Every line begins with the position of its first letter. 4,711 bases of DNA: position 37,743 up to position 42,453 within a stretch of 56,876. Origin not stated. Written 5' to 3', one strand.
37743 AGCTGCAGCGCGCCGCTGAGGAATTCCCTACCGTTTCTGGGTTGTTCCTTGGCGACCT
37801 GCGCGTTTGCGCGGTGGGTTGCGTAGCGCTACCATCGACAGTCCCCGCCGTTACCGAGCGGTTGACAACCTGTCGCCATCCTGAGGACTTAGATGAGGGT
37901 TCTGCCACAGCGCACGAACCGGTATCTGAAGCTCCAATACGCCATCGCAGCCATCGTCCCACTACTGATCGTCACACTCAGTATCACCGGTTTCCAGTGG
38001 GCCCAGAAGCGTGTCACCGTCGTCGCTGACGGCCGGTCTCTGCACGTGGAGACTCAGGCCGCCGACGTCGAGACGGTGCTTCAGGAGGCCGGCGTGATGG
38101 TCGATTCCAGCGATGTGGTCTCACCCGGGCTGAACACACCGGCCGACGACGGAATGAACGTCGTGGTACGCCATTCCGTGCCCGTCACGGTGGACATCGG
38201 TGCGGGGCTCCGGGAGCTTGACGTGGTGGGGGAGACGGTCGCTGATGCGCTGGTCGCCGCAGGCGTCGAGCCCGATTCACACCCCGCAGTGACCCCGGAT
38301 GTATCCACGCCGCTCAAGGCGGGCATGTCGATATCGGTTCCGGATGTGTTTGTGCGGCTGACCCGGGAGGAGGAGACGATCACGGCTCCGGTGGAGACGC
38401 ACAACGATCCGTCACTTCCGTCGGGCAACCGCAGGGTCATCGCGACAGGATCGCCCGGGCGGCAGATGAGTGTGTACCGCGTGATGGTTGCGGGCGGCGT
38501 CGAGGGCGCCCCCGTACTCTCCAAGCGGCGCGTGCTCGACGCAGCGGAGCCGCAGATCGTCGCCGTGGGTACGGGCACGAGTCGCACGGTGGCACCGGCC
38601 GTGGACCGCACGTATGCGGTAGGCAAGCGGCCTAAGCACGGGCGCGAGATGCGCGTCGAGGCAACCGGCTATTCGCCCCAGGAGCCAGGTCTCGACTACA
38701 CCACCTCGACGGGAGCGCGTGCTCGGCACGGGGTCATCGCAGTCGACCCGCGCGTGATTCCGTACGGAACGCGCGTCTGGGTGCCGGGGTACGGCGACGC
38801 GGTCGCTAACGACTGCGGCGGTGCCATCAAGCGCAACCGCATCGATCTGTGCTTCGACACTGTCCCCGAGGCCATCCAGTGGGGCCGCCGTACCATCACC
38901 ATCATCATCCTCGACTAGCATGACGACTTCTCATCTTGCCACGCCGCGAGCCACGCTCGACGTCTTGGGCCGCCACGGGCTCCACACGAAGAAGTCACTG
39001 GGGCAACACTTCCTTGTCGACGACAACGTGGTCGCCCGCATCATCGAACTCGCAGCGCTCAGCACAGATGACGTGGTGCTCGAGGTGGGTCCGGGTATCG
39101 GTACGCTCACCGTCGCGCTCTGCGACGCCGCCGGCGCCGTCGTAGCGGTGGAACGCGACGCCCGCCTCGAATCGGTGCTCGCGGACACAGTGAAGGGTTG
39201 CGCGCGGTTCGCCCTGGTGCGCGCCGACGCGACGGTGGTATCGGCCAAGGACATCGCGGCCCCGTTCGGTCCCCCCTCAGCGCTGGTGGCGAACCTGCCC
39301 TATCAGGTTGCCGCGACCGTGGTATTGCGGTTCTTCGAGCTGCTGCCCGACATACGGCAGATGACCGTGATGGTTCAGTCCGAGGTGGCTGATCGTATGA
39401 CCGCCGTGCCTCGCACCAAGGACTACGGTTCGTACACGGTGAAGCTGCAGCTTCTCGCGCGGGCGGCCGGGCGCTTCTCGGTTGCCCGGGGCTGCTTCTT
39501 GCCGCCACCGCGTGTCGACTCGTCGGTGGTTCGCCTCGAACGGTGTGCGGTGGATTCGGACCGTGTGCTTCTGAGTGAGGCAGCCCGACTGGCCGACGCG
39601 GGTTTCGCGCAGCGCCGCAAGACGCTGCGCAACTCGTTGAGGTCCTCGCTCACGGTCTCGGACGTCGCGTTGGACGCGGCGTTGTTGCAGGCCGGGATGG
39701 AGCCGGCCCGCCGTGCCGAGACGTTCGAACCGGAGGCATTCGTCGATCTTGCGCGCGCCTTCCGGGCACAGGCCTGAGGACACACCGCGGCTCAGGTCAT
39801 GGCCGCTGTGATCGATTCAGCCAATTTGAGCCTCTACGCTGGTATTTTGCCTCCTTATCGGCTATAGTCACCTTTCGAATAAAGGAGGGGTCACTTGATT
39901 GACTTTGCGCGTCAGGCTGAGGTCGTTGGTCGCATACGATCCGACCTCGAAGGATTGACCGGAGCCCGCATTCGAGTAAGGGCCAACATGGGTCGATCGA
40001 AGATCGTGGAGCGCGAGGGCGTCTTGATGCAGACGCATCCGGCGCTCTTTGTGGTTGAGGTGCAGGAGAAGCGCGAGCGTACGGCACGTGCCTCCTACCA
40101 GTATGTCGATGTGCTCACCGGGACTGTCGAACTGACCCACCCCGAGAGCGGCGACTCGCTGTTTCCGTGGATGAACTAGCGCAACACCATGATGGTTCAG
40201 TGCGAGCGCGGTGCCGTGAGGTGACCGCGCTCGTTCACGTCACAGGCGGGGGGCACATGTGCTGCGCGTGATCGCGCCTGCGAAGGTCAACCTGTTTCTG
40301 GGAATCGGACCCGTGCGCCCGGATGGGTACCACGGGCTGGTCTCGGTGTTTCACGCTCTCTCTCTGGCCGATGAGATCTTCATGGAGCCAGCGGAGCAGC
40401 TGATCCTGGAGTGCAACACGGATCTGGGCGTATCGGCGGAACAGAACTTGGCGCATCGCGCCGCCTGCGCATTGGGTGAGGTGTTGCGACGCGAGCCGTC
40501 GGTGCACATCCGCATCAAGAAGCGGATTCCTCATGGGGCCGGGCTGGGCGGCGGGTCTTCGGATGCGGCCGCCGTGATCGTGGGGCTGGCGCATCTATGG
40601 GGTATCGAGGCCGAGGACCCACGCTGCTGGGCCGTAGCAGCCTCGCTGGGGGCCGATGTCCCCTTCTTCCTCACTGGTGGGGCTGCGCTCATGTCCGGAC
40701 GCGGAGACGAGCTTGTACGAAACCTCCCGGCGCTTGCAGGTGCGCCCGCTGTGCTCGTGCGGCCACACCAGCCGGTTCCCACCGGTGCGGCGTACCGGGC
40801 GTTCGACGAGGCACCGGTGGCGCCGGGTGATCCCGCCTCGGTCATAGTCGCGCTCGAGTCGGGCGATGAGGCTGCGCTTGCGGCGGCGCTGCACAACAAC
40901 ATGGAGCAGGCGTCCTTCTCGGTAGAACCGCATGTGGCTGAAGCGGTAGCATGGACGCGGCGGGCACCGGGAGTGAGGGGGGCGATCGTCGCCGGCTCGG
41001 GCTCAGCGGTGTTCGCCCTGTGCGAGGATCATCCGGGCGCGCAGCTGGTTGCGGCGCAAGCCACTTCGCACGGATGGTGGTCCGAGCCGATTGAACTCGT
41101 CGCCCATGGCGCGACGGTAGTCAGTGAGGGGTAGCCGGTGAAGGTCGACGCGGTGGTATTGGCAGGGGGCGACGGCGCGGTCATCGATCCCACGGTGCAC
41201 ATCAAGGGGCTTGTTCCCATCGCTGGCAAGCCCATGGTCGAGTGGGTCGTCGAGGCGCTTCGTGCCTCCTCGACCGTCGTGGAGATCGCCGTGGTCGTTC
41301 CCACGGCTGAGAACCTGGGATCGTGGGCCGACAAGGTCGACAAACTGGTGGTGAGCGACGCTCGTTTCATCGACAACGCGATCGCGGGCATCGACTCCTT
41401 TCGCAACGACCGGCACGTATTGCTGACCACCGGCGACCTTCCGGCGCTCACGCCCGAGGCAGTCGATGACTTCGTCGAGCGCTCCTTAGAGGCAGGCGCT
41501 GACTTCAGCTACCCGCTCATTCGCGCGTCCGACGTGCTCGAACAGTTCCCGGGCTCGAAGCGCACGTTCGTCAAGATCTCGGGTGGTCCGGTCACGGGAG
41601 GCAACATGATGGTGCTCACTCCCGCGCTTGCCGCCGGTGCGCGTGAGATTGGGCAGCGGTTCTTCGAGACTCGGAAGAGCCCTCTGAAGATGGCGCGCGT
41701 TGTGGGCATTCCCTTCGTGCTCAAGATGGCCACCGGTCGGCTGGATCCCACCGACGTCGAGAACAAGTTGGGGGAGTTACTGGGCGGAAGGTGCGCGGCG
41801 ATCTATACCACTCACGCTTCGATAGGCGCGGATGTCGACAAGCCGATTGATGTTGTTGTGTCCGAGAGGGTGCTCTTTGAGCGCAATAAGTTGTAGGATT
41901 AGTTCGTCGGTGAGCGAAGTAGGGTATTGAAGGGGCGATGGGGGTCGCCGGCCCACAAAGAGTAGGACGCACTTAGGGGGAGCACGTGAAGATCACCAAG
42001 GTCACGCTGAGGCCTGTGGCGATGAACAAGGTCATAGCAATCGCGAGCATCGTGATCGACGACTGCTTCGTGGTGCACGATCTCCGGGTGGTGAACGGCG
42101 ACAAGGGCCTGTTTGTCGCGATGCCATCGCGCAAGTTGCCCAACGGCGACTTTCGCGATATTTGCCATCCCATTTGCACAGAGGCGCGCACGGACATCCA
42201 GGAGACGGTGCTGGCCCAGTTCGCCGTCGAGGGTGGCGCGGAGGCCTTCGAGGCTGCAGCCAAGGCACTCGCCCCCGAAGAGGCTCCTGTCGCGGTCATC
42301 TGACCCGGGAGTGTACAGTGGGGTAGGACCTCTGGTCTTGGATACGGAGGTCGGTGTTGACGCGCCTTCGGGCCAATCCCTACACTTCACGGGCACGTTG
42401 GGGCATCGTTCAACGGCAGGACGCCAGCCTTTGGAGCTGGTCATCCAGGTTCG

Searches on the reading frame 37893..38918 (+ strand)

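Call 14: search_protein_families(library=pfam, proteins=[window:37893-38918:+], max_evalue=0.0001)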
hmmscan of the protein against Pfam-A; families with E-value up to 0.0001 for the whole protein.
window:37893-38918:+ (341 aa): 3 families
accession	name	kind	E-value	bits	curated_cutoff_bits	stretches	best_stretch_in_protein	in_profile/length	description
PF06725.17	3D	-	1.2e-18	67.5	23.8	1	281-340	2-71/72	3D domain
PF07501.17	G5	-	1.9e-14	54.1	23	1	157-227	4-74/75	G5 domain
PF03990.20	DUF348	-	3e-09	36.9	24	1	41-81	1-41/41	G5-linked-Ubiquitin-like domain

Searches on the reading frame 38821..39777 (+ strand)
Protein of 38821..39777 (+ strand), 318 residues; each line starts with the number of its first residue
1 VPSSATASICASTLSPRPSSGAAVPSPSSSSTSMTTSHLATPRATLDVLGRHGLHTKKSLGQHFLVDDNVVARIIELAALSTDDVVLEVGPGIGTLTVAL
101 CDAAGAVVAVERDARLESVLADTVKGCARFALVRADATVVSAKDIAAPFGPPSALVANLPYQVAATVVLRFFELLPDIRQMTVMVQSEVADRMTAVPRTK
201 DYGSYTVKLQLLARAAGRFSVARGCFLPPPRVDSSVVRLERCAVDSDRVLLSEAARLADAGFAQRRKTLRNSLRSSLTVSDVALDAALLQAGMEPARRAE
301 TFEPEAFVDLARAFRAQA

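Call 14: search_protein_families(library=pfam, proteins=[window:38821-39777:+], max_evalue=0.0001)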
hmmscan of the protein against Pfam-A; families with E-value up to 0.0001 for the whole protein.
window:38821-39777:+ (318 aa): 1 family
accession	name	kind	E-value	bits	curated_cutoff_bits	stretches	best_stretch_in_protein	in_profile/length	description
PF00398.26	RrnaAD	-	8.9e-44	150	24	1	56-307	4-254/263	Ribosomal RNA adenine dimethylase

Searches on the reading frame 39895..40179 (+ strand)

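Call 64: search_protein_families(library=pfam, proteins=[window:39895-40179:+], max_evalue=0.001)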
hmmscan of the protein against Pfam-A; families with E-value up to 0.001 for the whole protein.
window:39895-40179:+ (94 aa): 1 family
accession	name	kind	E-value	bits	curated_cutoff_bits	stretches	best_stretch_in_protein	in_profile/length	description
PF06257.17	VEG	-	8.9e-27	93.4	25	1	11-81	3-73/73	Biofilm formation stimulator VEG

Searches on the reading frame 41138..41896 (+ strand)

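Call 14: search_protein_families(library=pfam, proteins=[window:41138-41896:+], max_evalue=0.0001)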
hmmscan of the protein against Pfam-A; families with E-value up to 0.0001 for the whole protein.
window:41138-41896:+ (252 aa): 2 families
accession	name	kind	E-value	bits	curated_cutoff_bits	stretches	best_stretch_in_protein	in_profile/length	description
PF12804.13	NTP_transf_3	-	8.9e-14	52.4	27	1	5-126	1-121/160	MobA-like NTP transferase domain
PF02348.25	CTP_transf_3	-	7.5e-06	26.3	22.6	0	23-123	16-121/217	Cytidylyltransferase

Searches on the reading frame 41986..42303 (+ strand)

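Call 64: search_protein_families(library=pfam, proteins=[window:41986-42303:+], max_evalue=0.001)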
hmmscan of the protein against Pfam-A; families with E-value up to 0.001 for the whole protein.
window:41986-42303:+ (105 aa): 1 family
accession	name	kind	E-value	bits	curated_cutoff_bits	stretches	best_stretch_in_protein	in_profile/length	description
PF04026.17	SpoVG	-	2.2e-30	105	29.6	1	1-79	1-80/82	SpoVG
